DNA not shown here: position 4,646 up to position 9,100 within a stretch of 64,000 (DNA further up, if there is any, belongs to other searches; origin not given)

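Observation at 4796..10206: Candidate two-gene defence operon: COG1373 AAA ATPase + NACHT-like NTPase with a C-terminal nuclease-like domain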

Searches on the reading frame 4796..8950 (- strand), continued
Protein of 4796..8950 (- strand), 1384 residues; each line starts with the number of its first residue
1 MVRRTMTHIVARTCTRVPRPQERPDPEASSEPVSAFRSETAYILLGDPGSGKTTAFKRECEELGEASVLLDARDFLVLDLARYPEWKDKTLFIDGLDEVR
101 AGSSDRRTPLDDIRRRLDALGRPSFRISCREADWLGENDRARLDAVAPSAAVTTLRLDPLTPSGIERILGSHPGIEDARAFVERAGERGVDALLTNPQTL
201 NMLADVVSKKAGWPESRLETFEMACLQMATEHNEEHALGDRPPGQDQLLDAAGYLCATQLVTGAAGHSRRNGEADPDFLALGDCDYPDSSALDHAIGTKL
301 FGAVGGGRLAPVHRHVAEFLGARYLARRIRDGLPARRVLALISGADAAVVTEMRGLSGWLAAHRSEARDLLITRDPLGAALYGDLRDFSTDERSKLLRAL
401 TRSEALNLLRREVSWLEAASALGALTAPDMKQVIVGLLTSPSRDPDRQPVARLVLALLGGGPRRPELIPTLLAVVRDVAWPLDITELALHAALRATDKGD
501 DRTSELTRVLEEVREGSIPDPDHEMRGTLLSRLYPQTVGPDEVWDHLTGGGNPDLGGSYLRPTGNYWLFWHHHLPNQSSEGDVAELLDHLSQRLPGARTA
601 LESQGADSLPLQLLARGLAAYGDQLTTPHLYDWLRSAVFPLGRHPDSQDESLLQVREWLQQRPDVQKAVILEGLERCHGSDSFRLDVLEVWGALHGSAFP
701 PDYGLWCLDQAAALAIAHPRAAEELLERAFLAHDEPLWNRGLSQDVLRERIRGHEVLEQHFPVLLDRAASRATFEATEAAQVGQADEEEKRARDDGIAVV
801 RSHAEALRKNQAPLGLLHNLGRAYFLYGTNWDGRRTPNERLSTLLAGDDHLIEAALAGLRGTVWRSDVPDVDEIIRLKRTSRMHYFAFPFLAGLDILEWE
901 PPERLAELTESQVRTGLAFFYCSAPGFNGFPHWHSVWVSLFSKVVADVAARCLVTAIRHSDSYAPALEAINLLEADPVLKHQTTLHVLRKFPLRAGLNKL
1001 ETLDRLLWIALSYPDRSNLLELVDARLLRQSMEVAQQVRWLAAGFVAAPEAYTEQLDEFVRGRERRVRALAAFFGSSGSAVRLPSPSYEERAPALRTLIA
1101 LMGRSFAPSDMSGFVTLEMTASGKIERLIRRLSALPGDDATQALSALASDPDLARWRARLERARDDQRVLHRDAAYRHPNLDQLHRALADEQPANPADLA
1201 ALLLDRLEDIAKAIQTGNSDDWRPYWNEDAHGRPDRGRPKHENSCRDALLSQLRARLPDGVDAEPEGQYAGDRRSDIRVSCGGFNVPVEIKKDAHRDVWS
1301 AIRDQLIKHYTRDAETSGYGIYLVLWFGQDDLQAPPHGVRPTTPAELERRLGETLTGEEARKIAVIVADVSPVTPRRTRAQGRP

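Call 18: find_related_loci(query=A1, collection=genome_contigs, flank=6000)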
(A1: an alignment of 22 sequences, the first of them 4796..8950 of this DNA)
Query A1 (1384 aa) in genome_contigs; peptide patterns used: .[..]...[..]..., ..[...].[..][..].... (x = any residue, [..] = any of these).
599 stretches matched a pattern (row limit reached: there are more); 584 encode a relative of the query (tblastn E <= 1e-3); the best 80 are kept; 80 distinct loci.
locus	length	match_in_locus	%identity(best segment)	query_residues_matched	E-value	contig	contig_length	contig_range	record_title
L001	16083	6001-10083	76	1-1373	0e+0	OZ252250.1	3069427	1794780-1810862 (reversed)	MAG: Dehalococcoidia bacterium isolate 148742b7-5873-4ec1-8832-ba9e4de588a3 genome assembly, chromosome: 1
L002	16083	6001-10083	63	9-1376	0e+0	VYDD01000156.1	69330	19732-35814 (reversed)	MAG: Gammaproteobacteria bacterium isolate SB0675_bin_31 NODE_171_length_69330_cov_6.232667, whole genome shotgun sequen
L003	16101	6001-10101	57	1-1373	0e+0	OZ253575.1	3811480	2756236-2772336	MAG: Tepidiformaceae bacterium isolate 75d77762-d14d-4840-8cb0-48f4955156da genome assembly, chromosome: 1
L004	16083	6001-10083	56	1-1373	0e+0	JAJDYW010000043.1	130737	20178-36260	MAG: Dehalococcoidia bacterium isolate jk18x34bins.55 k141_262006, whole genome shotgun sequence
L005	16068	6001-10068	50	1-1372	0e+0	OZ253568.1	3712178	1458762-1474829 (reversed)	MAG: Chloroflexota bacterium isolate 9852bf67-dbb6-47f5-b8e9-49414f020392 genome assembly, chromosome: 1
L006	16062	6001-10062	61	1-1373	0e+0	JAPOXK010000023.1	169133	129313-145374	MAG: Chloroflexota bacterium isolate COS3_bin_3 NODE_38_length_169133_cov_19.7979, whole genome shotgun sequence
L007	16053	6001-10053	59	1-1363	0e+0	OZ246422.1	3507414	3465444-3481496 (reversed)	MAG: Tepidiformaceae bacterium isolate 363e1592-b2ce-4993-ab96-5155cae3cb33 genome assembly, chromosome: 1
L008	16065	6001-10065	50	1-1373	0e+0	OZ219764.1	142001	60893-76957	MAG: Dehalococcoidia bacterium isolate 2efd49d1-a845-418d-b650-c606456da4a2 genome assembly, chromosome: 1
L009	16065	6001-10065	50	1-1373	0e+0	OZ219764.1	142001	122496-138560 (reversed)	MAG: Dehalococcoidia bacterium isolate 2efd49d1-a845-418d-b650-c606456da4a2 genome assembly, chromosome: 1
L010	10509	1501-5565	49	5-1373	0e+0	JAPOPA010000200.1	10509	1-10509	MAG: Chloroflexota bacterium isolate APA_bin_48 c_000000006422, whole genome shotgun sequence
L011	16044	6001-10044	49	6-1371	0e+0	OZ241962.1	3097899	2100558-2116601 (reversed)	MAG: Dehalococcoidia bacterium isolate 3270897d-fe61-4464-a15a-05fd473d2b13 genome assembly, chromosome: 1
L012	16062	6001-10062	49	1-1372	0e+0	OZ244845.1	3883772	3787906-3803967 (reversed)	MAG: Chloroflexota bacterium isolate 3460274c-b819-443f-96a0-86c9f13451b3 genome assembly, chromosome: 1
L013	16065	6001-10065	50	1-1373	0e+0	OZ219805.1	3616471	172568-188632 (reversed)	MAG: Dehalococcoidia bacterium isolate c58c6e01-4a6e-4794-97be-e35f15c585e3 genome assembly, chromosome: 3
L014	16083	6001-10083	59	1-1373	0e+0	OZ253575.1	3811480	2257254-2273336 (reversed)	MAG: Tepidiformaceae bacterium isolate 75d77762-d14d-4840-8cb0-48f4955156da genome assembly, chromosome: 1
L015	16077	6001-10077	47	1-1372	0e+0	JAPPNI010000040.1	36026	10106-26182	MAG: Chloroflexota bacterium isolate RHO3_bin_68 NODE_2262_length_36026_cov_27.364571, whole genome shotgun sequence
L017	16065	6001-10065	47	1-1371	0e+0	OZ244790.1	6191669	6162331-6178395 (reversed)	MAG: Candidatus Latescibacterota bacterium isolate 46c83e85-0880-45c6-8d78-79488e6eca4b genome assembly, chromosome: 1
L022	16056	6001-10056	47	1-1371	0e+0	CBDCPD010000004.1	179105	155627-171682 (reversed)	MAG: Dehalococcoidia bacterium isolate 65858962-d3d5-450c-8d97-e4733050bb2d genome assembly, contig: contig_4, whole gen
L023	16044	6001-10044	47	1-1371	0e+0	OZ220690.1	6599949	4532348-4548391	MAG: Candidatus Latescibacterota bacterium isolate 4544edd8-ea3d-4877-aa30-594cc490bc13 genome assembly, chromosome: 1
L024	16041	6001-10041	47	1-1371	0e+0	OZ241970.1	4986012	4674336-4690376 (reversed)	MAG: Candidatus Versatilivorator sp. isolate cab9fe59-187a-48cc-98ea-4e9e5a22d3a3 genome assembly, chromosome: 1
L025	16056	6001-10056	46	1-1371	0e+0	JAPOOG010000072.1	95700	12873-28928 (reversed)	MAG: Bryobacterales bacterium isolate APA_bin_29 c_000000246985, whole genome shotgun sequence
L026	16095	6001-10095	46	1-1371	0e+0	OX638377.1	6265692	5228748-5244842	MAG: uncultured Latescibacteria bacterium isolate 96736c8f-e424-4c7a-a7cc-5c0d8e7e2df7 genome assembly, chromosome: 1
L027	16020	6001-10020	46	1-1371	0e+0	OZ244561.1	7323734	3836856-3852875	MAG: Candidatus Latescibacterota bacterium isolate 14245923-b953-489b-b549-9f362580a9e9 genome assembly, chromosome: 1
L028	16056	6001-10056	46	1-1371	0e+0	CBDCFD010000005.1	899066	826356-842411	MAG: Dehalococcoidia bacterium isolate 00984b42-5fdc-41aa-b48b-cfc3a05d4d85 genome assembly, contig: contig_5, whole gen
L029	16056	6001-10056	45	1-1371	0e+0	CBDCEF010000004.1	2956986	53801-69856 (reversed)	MAG: Dehalococcoidia bacterium isolate c259e03a-9b86-4cdb-a37a-9c02718a3515 genome assembly, contig: contig_4, whole gen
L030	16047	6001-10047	46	1-1371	0e+0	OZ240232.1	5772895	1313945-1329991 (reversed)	MAG: Candidatus Versatilivoraceae bacterium isolate ed3112cf-5d09-4b03-98f8-4139f083c0eb genome assembly, chromosome: 1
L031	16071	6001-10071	47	1-1371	0e+0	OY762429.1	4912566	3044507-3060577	MAG: Terriglobia bacterium isolate aa40cff0-ace7-4b53-8087-0ef5d3f4acaf genome assembly, chromosome: 1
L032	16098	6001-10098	46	1-1371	0e+0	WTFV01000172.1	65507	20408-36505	MAG: Acidobacteria bacterium isolate CO36386bin_12 NODE_279_length_65507_cov_21.875573, whole genome shotgun sequence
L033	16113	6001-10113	44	1-1384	0e+0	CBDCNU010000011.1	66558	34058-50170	MAG: Opitutales bacterium isolate 42708a05-d3cc-445b-9663-4ac609fa1cf6 genome assembly, contig: contig_11, whole genome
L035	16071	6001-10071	43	5-1371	0e+0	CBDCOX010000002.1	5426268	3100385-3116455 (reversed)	MAG: Candidatus Latescibacterota bacterium isolate 3c4b53aa-e325-4963-aa18-2d5493478633 genome assembly, contig: contig_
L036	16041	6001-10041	45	5-1371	0e+0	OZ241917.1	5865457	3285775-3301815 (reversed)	MAG: Candidatus Latescibacterota bacterium isolate 5e8d6608-c5e3-4027-8d72-793febe4c990 genome assembly, chromosome: 1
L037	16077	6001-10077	44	1-1371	0e+0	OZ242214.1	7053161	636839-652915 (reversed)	MAG: Candidatus Latescibacterota bacterium isolate f171f34e-caa5-40bf-9919-1f3307ea572d genome assembly, chromosome: 1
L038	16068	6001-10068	44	6-1371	0e+0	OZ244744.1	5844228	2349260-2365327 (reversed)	MAG: Candidatus Latescibacterota bacterium isolate aa5cf8e5-2ee9-4ccc-9d1f-80a1aaad70af genome assembly, chromosome: 1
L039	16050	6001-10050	44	1-1371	0e+0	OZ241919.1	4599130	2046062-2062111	MAG: Dehalococcoidia bacterium isolate 6c1ee286-a86d-453a-9dbe-4da6ae1069d1 genome assembly, chromosome: 1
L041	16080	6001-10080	45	3-1371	0e+0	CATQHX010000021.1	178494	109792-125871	MAG: Vicinamibacterales bacterium isolate b531ce64-1057-46bd-a004-e227214a256a genome assembly, contig: contig_21, whole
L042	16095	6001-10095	44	1-1371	0e+0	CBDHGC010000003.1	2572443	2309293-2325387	MAG: Vicinamibacterales bacterium isolate 2255f9a4-9ab0-4a79-b16a-ed87816e7612 genome assembly, contig: contig_3, whole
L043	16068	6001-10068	44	5-1371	0e+0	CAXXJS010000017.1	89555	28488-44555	MAG: Candidatus Latescibacterota bacterium isolate d54d2296-71c2-45af-80d9-7212e301404d genome assembly, contig: contig_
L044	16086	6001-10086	45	1-1371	0e+0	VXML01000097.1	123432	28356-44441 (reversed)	MAG: Gemmatimonadetes bacterium isolate SB0661_bin_36 NODE_172_length_123432_cov_85.902429, whole genome shotgun sequenc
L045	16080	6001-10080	44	5-1371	0e+0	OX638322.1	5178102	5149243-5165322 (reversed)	MAG: Candidatus Binatia bacterium isolate fc306077-a6e0-4751-8727-9b45b52cfb09 genome assembly, chromosome: 1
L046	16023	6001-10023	45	9-1371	0e+0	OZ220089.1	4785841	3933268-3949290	MAG: Candidatus Latescibacterota bacterium isolate 4e2a754f-172e-45f6-b93c-83e01e84db49 genome assembly, chromosome: 1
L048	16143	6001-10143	44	1-1371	0e+0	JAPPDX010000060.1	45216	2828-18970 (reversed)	MAG: bacterium isolate IRC4_bin_37 NODE_749_length_45216_cov_12.8781, whole genome shotgun sequence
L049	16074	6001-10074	42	5-1371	0e+0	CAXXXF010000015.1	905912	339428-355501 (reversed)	MAG: Candidatus Latescibacterota bacterium isolate cdc6522c-bbe9-4fa3-a52d-301d393956c9 genome assembly, contig: contig_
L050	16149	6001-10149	46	1-1371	0e+0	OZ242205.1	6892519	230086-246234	MAG: Vicinamibacterales bacterium isolate eeb0043e-0032-4cf8-a264-719f6bba5173 genome assembly, chromosome: 1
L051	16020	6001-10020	41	6-1371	0e+0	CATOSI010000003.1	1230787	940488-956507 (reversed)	MAG: uncultured Dehalococcoidia bacterium isolate 741b7de0-5fbb-4305-b724-e82bd623809b genome assembly, contig: contig_3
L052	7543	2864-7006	43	1-1371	0e+0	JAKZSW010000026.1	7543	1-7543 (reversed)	MAG: Candidatus Tectimicrobiota bacterium isolate Langseth_MAG_00043 Langseth_MAG_00043_000000000026, whole genome shotg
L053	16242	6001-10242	44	1-1371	0e+0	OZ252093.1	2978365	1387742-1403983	MAG: Rhodothermales bacterium isolate 6d7e3f05-e9b0-42b1-9b57-d28f79994439 genome assembly, chromosome: 1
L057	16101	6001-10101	45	6-1371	0e+0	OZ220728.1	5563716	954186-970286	MAG: Vicinamibacterales bacterium isolate 73bbec36-abbb-48ff-8f96-0d8513c84f17 genome assembly, chromosome: 1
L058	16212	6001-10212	43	1-1371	0e+0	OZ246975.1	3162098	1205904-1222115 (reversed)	MAG: Rhodothermales bacterium isolate 8fe74e33-5909-4c33-ba6b-a037c2d2266a genome assembly, chromosome: 1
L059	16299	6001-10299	42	1-1371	0e+0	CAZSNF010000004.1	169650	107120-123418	MAG TPA_asm: uncultured Rhodothermales bacterium isolate SRP109090_co2_31 genome assembly, contig: NODE_60_length_169650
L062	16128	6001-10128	45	5-1371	0e+0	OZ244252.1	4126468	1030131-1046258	MAG: uncultured Candidatus Entotheonella sp. isolate 65fe1b67-1d6c-4ee1-a728-c1902880f996 genome assembly, chromosome: 1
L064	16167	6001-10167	42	1-1371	0e+0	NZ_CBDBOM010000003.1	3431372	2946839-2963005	MAG: Candidatus Poriferisocius sp. isolate 6cc4a3fc-7d21-471c-8f5b-206ccb7f2e02 contig_3, whole genome shotgun sequence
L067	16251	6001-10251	43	1-1371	0e+0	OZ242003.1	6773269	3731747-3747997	MAG: Vicinamibacterales bacterium isolate a81303e6-5222-43c3-8420-e6164aabff0e genome assembly, chromosome: 1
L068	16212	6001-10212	41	1-1371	0e+0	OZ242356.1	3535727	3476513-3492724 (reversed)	MAG: Acidimicrobiales bacterium isolate 1ff3c0e0-a0fb-4382-b91d-522820076fd5 genome assembly, chromosome: 1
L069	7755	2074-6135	40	1-1371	0e+0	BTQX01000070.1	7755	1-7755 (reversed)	MAG: Gammaproteobacteria bacterium BMS9Abin25 DNA, NODE_3560_length_7755, whole genome shotgun sequence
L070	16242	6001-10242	43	1-1371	0e+0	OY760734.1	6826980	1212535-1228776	MAG: Vicinamibacterales bacterium isolate 10b48155-431e-4809-9d43-759f23ff96f9 genome assembly, chromosome: 1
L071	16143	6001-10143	42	3-1371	0e+0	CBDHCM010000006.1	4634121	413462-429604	MAG: Candidatus Aldehydirespirator sp. isolate 36171f10-6b1c-407a-8267-17b84cd7c53a genome assembly, contig: chromosome_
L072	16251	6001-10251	42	1-1371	0e+0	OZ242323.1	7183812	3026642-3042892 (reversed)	MAG: Vicinamibacterales bacterium isolate 8c3855b2-ceca-4187-9ff2-440907630a03 genome assembly, chromosome: 1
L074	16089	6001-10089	47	1-1379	0e+0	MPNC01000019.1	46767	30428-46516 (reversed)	MAG: SAR202 cluster bacterium bin87 NODE_1308_length_46767_cov_18.8468_ID_2615, whole genome shotgun sequence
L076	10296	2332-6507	41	1-1371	0e+0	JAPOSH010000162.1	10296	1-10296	MAG: bacterium isolate CAR2_bin_19 NODE_2122_length_10296_cov_6.39781, whole genome shotgun sequence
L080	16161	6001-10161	40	1-1371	0e+0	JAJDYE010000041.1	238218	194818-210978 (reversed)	MAG: Acidimicrobiia bacterium isolate jk18x27bins.72 k141_130160, whole genome shotgun sequence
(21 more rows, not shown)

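Call 21: search_dna_similar(query=window:4796-8950:-, collection=plasmids, mode=protein, max_rows=25)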
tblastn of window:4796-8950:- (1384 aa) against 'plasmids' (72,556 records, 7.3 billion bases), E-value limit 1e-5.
Records with a match: 35; places in all: 36; records where one place covers at least 80% of the query: 1.
Best place of each record, by identity: <60% 35.
By first word of the organism name: Bradyrhizobium 5; Rhizobium 5; Agrobacterium 5; Vibrio 3; Pantoea 2; Burkholderia 2; Azospirillum 2; Ralstonia 1; Sphingomonas 1; Paracoccus 1; and 8 more.
By predicted mobility (MOB-suite, as given by PLSDB): conjugative 18; non-mobilizable 12; mobilizable 5.
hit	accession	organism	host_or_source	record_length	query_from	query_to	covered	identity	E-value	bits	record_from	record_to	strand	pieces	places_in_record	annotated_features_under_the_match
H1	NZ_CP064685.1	Bradyrhizobium sp. CW1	Acmispon strigosus,cell culture,bulk ...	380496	5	1371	74%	31.2%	4e-43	338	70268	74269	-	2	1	hypothetical protein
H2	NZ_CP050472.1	Vibrio campbellii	single cell,seawater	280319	21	1379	82%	25.3%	2e-44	307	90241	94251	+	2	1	hypothetical protein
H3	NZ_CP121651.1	Bradyrhizobium sp. CB82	Stylosanthes guianensis,cell culture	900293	43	1384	57%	33.0%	1e-36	293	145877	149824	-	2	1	hypothetical protein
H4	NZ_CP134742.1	Pantoea agglomerans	cell culture,Water from creek adjacent ...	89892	34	1371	56%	31.7%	3e-37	281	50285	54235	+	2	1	hypothetical protein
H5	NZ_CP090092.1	Rhizobium leguminosarum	Galega,Cell culture,Plant nodule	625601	4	1371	52%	32.1%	2e-36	233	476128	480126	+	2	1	hypothetical protein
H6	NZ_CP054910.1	Pantoea ananatis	-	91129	27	1371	44%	35.3%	1e-36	279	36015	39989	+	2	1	hypothetical protein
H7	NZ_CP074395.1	Agrobacterium salinitolerans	Cotton,tiaaue sample,root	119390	13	1371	46%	33.6%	5e-32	225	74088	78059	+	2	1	hypothetical protein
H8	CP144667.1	Agrobacterium tumefaciens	Sedum,cell culture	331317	27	1384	45%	33.6%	5e-34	249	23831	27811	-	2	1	hypothetical protein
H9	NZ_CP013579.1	Rhizobium phaseoli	Phaseolus vulgaris,Whole ...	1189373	33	1384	45%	33.7%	4e-33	231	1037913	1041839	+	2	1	record has no annotation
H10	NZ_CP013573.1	Rhizobium phaseoli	Phaseolus vulgaris,Whole ...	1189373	33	1384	45%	33.7%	4e-33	231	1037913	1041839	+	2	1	record has no annotation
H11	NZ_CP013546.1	Rhizobium phaseoli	Phaseolus vulgaris,Whole ...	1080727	33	1384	45%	33.7%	1e-32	230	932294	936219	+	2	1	record has no annotation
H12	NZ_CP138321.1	Agrobacterium fabrum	Blueberry,Crown gall tissues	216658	27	1371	45%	34.0%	2e-35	250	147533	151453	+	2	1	hypothetical protein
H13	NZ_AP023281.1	Agrobacterium vitis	Vitis vinifera,grapevine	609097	33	1371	44%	34.2%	1e-42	284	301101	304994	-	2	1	hypothetical protein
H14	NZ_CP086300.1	Burkholderia ambifaria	cell culture,agricultural soil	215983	34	1371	48%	31.4%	2e-26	221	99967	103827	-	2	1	hypothetical protein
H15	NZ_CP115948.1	Ralstonia solanacearum MolK2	Musa sp.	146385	20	1371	45%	33.0%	1e-28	238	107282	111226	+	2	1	hypothetical protein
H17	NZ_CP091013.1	Burkholderia cenocepacia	-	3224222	34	1371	47%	30.8%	5e-23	211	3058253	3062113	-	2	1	none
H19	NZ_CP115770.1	Paracoccus sediminicola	cell culture,sediment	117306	43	1371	41%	31.8%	4e-22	204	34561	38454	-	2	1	hypothetical protein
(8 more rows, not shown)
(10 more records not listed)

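Call 22: search_dna_similar(query=window:4796-8950:-, collection=phages, mode=protein, max_rows=15)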
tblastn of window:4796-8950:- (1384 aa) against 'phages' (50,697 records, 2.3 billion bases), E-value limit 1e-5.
Records with a match: 1; places in all: 1; records where one place covers at least 80% of the query: 0.
Best place of each record, by identity: <60% 1.
By first word of the organism name: Bacteriophage 1.
By host as written in the record: - 1.
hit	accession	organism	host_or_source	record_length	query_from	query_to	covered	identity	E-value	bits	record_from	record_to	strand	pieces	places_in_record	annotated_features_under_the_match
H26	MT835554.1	Bacteriophage sp.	human fecal samples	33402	276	1370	22%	32.6%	8e-14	160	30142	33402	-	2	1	record has no annotation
